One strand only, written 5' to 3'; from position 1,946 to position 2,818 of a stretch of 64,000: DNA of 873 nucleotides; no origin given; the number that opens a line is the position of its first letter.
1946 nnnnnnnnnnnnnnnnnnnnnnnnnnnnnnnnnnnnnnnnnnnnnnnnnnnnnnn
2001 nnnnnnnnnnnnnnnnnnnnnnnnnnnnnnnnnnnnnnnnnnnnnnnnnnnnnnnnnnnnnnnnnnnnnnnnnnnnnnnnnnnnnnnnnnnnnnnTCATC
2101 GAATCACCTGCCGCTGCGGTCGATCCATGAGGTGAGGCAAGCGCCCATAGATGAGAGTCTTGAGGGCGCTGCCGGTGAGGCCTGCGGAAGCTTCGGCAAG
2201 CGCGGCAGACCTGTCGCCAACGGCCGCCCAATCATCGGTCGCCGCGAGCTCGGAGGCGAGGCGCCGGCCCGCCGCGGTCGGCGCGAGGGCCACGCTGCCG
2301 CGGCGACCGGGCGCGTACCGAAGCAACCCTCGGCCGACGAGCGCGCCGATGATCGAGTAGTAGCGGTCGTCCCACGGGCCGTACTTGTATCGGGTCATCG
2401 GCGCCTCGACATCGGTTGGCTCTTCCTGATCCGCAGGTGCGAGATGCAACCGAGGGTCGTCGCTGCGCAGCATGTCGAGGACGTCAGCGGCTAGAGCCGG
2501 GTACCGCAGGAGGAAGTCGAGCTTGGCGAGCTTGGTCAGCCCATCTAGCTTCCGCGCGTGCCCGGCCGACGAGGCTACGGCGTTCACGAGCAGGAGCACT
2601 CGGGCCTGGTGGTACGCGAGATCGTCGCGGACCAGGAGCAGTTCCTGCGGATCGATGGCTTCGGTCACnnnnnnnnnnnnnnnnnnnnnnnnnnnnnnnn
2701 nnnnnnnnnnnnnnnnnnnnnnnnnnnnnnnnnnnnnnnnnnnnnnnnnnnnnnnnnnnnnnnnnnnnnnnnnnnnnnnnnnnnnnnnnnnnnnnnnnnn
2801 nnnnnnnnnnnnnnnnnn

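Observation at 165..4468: Translationally coupled three-gene operon (479 aa, 190 aa, 644-aa SMC/Rad50-like ATPase with zinc hook) immediately 3' of tRNA-fMet: candidate Lamassu/ABC-3C-like defence system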

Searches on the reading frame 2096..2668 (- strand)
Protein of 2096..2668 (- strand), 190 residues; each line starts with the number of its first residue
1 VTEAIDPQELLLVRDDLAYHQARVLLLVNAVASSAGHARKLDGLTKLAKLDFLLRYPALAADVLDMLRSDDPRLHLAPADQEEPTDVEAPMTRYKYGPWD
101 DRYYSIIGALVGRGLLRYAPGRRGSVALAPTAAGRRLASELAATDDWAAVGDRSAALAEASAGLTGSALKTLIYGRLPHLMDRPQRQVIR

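Call 4: search_protein_families(library=pfam, proteins=[window:2096-2668:-], max_evalue=1)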
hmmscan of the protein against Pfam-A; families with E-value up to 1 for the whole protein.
window:2096-2668:- (190 aa): 0 families

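Call 5: search_protein_families(library=padloc, proteins=[window:2096-2668:-], max_evalue=1)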
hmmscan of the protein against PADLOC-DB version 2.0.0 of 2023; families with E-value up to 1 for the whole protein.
window:2096-2668:- (190 aa): 2 families
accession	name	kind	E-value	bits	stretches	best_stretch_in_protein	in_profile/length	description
PDLC03872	LmuC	-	5.6e-11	40.3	1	21-174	16-185/220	-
PDLC03869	LmuC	-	8e-09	33.4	1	10-143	7-131/168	-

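Call 6: search_protein_families(library=ncbifam, proteins=[window:2096-2668:-], max_evalue=1)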
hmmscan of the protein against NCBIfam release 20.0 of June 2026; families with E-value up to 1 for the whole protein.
window:2096-2668:- (190 aa): 0 families

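Call 20: search_solved_structures(query=window:2096-2668:-, max_evalue=10, show_alignments=1)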
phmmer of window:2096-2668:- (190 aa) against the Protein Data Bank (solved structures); distinct sequences matched with E-value up to 10: 2.
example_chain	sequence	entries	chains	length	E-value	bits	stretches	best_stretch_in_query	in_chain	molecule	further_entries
6m8n_A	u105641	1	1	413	0.69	13.1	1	35-86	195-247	P5AFcnA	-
7yoj_A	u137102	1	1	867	0.9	12.7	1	13-51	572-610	CasPi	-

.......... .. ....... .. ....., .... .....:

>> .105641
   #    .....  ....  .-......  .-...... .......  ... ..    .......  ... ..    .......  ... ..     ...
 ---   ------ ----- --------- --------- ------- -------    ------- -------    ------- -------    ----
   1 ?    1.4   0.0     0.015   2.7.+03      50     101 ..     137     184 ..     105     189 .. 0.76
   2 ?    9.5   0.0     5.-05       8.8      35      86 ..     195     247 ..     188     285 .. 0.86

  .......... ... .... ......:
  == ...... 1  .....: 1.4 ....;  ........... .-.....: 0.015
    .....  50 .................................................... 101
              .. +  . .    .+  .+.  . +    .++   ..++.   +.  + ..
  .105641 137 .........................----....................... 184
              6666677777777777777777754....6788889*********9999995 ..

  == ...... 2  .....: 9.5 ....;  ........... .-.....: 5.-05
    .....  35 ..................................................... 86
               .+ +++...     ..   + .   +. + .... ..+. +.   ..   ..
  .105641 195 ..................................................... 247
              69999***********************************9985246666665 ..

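Call 50: search_solved_structures(query=A3, max_evalue=10, show_alignments=0)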
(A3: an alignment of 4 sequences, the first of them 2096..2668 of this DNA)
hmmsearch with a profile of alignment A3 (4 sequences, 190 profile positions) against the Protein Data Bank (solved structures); distinct sequences matched with E-value up to 10: 0.

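Call 53: find_homologous_proteins(query=window:2096-2668:-, max_evalue=0.001)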
Query window:2096-2668:- (190 aa): 2870 proteins with E <= 0.001 among 5270 candidates; the best 120 are listed.
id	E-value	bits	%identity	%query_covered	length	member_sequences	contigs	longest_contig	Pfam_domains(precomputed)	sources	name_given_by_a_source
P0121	5.5e-116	403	100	100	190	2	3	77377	-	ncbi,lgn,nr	ncbi:MAG: hypothetical protein QOI54_944 [Actinomycetota bacterium]|nr:hypothetical protein [Actinom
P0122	1.9e-87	310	77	100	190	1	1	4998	-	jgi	jgi:hypothetical protein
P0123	9.3e-84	298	75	100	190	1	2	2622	-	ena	-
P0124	8.4e-83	295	74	100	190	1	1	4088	-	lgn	-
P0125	1.0e-82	294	77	96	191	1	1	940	-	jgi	jgi:hypothetical protein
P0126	5.8e-82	292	74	100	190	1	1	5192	-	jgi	jgi:hypothetical protein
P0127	6.3e-82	292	73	100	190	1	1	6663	-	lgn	-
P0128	9.8e-82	291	74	99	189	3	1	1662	-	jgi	-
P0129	1.1e-81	291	73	98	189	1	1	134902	-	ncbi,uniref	ncbi:hypothetical protein ACFXGA_00785 [Actinosynnema sp. NPDC059335]|uniref:hypothetical protein n=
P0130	7.9e-81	288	72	100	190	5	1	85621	-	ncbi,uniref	ncbi:hypothetical protein AB0B88_15820 [Micromonospora haikouensis]|uniref:hypothetical protein n=1 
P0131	1.6e-80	287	74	96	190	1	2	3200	-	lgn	-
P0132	4.0e-80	286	73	96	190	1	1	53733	-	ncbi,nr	ncbi:hypothetical protein C8054_28150 [Micromonospora sp. RP3T]|nr:hypothetical protein C8054_28150 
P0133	4.7e-80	286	75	97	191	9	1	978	-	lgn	-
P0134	9.1e-80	285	72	100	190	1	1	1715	-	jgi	jgi:hypothetical protein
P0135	9.4e-80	285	72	98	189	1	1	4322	-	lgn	-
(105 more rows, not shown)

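Call 56: find_encoding_contigs(protein=P0121, flank=10000, max_places=6)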
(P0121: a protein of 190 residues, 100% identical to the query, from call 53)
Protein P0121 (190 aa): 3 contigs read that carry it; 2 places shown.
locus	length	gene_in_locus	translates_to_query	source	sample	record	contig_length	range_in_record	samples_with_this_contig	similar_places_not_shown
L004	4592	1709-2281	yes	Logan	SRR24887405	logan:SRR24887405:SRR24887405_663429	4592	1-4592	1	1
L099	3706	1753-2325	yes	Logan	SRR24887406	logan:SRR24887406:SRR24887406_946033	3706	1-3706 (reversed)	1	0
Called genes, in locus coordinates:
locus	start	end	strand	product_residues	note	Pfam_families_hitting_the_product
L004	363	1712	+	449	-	-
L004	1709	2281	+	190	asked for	-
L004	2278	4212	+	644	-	PF13476:AAA_23 (faint)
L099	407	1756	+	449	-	-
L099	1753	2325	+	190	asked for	-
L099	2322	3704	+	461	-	?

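Call 63: predict_structure(alignment_id=A4)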
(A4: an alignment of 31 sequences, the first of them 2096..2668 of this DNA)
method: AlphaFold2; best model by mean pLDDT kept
length: 190 residues; sequences in the alignment: 31
mean_pLDDT: 81.7   pTM: 0.81
mean pLDDT of the five models: 81.7, 80.4, 78.6, 76.6, 75.2
residues with pLDDT >= 90: 80; 70-90: 70; 50-70: 19; < 50: 21
segments of 3 or more residues with pLDDT < 50: 85-88, 90-93, 182-190
pLDDT, mean of each block of 10 residues (from residue 1): 71 83 97 93 91 83 88 80 53 50 88 96 88 98 92 96 90 72 44
secondary structure, 60 per line:
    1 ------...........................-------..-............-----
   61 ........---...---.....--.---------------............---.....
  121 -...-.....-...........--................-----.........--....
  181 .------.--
elements in order: H7-33 H44-55 H61-68 H78-82 H101-112 E116-120 E126-130 H132-142 H145-160 H166-174 H177-181

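Call 65: fold_search(model_id=the predicted structure, library=pdb)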
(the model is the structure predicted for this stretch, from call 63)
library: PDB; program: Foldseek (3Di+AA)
matches with E <= 10: 707; with E <= 0.001: 0
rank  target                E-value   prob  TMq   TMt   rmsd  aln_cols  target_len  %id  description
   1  4yif_B                7.9e-02  0.51  0.21  0.27  16.2       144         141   20  Crystal structure of Rv0880 (released 2015-06-10)
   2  6pcp_A                9.2e-02  0.51  0.22  0.29  14.8       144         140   17  Mechanism for regulation of DNA binding of Bordetella bronchiseptica BpsR by 6-hydroxynicotinic acid (released 2019-11-06)
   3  7dvu                  9.2e-02  0.47  0.22  0.28  16.5       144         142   10  Crystal structure of heme sensor protein PefR in complex with heme and cyanide (released 2021-09-29)
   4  4jba_B                1.0e-01  0.51  0.22  0.30  16.8       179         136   16  Crystal Structure of the Oxidized Form of MarR from E.coli (released 2013-10-16)
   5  1lnw_A                1.3e-01  0.47  0.23  0.30  15.4       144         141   19  CRYSTAL STRUCTURE OF THE MEXR REPRESSOR OF THE MEXAB-OPRM MULTIDRUG EFFLUX OPERON OF PSEUDOMONAS AERUGINOSA (released 2002-09-11)
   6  3vod_B                1.5e-01  0.47  0.22  0.30  14.4       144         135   18  Crystal Structure of mutant MarR C80S from E.coli (released 2013-03-06)
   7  8ylg_A                1.8e-01  0.51  0.23  0.27  14.4       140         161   21  Crystal structure of Burkholderia thailandensis MftR in complex with operator DNA (released 2024-11-13)
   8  3vod_A                1.8e-01  0.44  0.22  0.30  14.6       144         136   18  Crystal Structure of mutant MarR C80S from E.coli (released 2013-03-06)
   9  7dvt                  1.8e-01  0.38  0.22  0.28  16.8       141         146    8  Crystal structure of heme sensor protein PefR in complex with heme and carbon monoxide (released 2021-09-29)
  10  3fm5_D                1.9e-01  0.47  0.22  0.29  15.3       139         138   13  X-ray crystal structure of transcriptional regulator (MarR family) from Rhodococcus sp. RHA1 (released 2009-02-03)
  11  5aip_A                2.0e-01  0.44  0.23  0.30  14.8       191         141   14  Crystal structure of NadR in complex with 4-hydroxyphenylacetate (released 2016-03-02)
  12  5h3r_A                2.0e-01  0.41  0.23  0.29  13.2       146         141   18  Crystal Structure of mutant MarR C80S from E.coli complexed with operator DNA (released 2017-08-02)
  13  3gfj                  2.0e-01  0.38  0.21  0.28  14.8       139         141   14  Crystal structure of the ST1710 mutant (R89A) protein (released 2009-08-25)
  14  4yif_C                2.0e-01  0.35  0.21  0.28  16.3       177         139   19  Crystal structure of Rv0880 (released 2015-06-10)
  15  3mex_A                2.0e-01  0.30  0.21  0.27  15.5       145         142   19  Crystal structure of MexR in oxidized state (released 2010-07-28)
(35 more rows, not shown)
